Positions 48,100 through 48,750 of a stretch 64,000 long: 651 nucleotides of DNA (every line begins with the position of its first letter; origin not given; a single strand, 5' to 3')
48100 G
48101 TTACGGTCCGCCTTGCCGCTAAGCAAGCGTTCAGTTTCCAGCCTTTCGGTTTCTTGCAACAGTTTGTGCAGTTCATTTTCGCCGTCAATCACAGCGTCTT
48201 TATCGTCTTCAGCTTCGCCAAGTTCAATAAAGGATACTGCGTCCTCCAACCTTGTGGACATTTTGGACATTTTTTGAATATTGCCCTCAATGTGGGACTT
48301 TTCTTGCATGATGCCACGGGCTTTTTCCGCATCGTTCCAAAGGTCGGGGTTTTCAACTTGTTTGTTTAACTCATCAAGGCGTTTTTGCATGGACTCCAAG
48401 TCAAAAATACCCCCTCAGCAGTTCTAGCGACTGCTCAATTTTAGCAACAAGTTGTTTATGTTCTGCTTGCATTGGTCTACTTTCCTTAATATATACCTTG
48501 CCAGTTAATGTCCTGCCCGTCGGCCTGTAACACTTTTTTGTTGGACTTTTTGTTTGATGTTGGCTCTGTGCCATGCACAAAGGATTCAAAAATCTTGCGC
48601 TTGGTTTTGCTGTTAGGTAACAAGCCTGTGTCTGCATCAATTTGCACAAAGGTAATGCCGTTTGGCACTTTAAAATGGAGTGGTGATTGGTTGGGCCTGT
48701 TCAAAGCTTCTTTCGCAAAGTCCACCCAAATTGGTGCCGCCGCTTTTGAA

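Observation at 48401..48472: prfB uses a programmed +1 frameshift, with a UUU (not CUU) slippery codon, that the ORF track splits in two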

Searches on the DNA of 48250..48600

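Call 46: search_rna_families(source=window, start=48250, end=48600, threshold=evalue, max_evalue=1)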
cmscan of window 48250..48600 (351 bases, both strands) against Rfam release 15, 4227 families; matches with E-value up to 1: 0.
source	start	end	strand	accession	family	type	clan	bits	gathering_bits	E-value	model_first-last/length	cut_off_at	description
